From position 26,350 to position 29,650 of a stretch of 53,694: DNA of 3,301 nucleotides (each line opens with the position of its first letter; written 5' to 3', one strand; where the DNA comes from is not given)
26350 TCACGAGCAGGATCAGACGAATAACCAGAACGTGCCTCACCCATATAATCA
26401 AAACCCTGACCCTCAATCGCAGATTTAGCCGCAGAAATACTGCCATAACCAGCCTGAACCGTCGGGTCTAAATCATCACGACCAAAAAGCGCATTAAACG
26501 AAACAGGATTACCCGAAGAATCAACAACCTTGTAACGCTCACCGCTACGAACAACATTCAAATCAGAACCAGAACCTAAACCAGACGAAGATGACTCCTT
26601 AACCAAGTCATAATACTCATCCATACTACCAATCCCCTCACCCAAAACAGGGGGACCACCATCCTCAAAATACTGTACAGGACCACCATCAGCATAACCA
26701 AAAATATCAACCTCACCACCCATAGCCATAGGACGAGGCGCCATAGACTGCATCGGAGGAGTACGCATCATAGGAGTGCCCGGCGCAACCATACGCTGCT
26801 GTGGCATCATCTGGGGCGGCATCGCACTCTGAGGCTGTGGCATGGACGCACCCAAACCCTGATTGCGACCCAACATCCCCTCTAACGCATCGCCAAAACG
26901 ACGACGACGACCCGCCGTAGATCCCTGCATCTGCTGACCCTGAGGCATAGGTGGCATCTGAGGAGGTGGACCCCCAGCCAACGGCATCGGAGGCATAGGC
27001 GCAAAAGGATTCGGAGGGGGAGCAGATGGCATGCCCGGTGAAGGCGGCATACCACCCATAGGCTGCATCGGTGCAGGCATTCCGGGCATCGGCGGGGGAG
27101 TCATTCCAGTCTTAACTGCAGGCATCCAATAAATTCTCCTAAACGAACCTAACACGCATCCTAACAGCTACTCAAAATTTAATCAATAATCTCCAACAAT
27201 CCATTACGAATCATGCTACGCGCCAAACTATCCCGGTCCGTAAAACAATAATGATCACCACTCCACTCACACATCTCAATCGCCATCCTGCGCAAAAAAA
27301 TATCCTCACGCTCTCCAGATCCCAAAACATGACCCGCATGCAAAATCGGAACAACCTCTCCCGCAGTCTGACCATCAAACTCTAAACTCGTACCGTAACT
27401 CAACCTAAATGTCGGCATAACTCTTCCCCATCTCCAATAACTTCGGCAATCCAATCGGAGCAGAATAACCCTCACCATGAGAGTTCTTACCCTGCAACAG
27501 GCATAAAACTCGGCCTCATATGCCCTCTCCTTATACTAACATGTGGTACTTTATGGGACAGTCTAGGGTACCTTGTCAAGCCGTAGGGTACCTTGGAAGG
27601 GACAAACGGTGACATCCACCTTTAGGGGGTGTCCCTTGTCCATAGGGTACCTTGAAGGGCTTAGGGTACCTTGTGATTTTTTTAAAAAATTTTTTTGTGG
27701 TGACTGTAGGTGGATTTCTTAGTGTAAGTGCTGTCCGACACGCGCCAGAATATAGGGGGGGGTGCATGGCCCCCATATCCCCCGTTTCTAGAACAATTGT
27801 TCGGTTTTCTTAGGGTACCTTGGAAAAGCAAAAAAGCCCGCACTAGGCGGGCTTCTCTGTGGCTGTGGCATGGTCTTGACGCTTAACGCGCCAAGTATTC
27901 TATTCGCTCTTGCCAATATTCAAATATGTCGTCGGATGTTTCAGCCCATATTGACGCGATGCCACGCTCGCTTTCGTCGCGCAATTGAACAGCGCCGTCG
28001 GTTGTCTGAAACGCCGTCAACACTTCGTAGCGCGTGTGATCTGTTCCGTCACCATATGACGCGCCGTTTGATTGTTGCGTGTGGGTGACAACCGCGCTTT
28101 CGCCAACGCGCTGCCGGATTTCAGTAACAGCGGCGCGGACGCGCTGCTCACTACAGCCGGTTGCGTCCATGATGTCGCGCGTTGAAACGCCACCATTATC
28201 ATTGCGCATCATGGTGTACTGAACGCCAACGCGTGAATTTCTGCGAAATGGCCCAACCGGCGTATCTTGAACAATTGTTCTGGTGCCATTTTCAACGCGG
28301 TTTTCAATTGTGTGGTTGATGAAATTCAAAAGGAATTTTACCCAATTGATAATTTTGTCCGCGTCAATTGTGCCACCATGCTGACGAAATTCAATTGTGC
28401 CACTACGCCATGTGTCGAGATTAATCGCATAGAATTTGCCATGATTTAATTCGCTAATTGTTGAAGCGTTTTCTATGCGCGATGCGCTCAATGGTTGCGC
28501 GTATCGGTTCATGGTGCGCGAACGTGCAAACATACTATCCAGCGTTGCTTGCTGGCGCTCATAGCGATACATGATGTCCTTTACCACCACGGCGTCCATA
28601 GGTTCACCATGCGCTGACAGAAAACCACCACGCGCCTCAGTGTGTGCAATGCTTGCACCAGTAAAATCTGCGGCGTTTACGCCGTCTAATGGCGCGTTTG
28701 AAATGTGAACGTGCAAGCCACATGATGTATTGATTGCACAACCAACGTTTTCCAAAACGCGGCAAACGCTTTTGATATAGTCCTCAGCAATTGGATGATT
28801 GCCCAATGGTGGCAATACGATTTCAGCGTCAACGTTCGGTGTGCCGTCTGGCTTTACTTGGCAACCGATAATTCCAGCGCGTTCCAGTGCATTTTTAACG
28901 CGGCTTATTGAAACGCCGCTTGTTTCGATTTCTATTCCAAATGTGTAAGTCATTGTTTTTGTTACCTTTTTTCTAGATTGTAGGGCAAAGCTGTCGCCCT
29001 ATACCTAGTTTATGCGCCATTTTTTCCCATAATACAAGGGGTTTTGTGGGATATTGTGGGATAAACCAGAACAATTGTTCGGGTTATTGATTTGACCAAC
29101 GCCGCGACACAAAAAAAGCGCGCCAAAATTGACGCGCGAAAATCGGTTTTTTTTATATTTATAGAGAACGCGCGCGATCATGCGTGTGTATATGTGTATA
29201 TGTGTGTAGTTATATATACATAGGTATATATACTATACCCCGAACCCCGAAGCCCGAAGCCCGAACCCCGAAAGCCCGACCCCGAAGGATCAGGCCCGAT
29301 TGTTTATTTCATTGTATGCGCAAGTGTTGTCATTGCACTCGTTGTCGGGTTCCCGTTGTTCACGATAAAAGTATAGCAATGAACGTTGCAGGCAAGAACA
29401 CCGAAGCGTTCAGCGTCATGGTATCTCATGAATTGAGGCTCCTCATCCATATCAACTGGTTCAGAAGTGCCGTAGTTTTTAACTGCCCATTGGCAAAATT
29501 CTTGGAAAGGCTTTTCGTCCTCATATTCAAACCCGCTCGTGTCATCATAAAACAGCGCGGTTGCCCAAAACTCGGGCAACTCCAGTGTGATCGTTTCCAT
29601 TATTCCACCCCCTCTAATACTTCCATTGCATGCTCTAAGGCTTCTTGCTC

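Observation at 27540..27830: Iteron cluster (5 x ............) with a T7A6T7 tract and a G8 tract: candidate origin or late-switch control region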

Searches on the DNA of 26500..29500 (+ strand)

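Call 4: search_dna_similar(query=window:26500-29500:+, collection=phages, mode=distant, max_rows=25)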
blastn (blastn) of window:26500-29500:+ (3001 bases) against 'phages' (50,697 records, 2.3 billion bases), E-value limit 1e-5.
No match.
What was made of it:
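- Tried and rejected: GenBank phage DNA similarity search for the region gave no match (call 4).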

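Call 18: search_rna_families(source=window, start=27300, end=28000, threshold=evalue, max_evalue=10)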
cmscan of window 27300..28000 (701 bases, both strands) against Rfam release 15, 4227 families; matches with E-value up to 10: 12.
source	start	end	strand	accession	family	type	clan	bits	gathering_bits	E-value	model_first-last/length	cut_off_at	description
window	27789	27854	+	RF02236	asX2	Gene; sRNA;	-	25.6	70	0.0099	1-87/87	no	Xanthomonas sRNA asX2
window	27828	27899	-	RF00513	Trp_leader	Cis-reg; leader;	-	21.9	41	0.066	1-100/100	no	Tryptophan operon leader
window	27834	27858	-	RF01356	CRISPR-DR28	Gene; CRISPR;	-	20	35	0.77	1-24/24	no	CRISPR RNA direct repeat element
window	27830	27905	-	RF00512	Leu_leader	Cis-reg; leader;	-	19.3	50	0.23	1-148/148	no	Leucine operon leader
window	27748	27888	-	RF01770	rimP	Cis-reg; leader;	-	18.9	47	2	1-102/102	no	Gammaprotebacteria rimP leader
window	27780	27860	+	RF00513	Trp_leader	Cis-reg; leader;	-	16.2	41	2.1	1-100/100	no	Tryptophan operon leader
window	27827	27873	-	RF00506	Thr_leader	Cis-reg; leader;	-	16.1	55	2.8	1-118/118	no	Threonine operon leader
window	27831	27925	-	RF01386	isrB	Gene; sRNA;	-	15.9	35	3.2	1-87/87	no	isrB Hfq binding RNA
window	27773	27861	+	RF00506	Thr_leader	Cis-reg; leader;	-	14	55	8.6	1-118/118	no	Threonine operon leader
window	27524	27609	-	RF02012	group-II-D1D4-7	Intron;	CL00102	13.2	34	3.2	1-151/151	no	Group II catalytic intron D1-D4-7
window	27831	27891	-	RF01394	isrK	Gene; sRNA;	-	12.6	50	5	1-77/77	no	isrK Hfq binding RNA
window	27831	27982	+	RF02424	Bp2_287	Gene; sRNA;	-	12.2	70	3.4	1-174/174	no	Burkholderia sRNA Bp2_Cand287_SIPHT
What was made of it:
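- Tried and rejected: The best hit was asX2 at 25.6 bits against a threshold of 70, and it overlaps the terminator (call 18).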
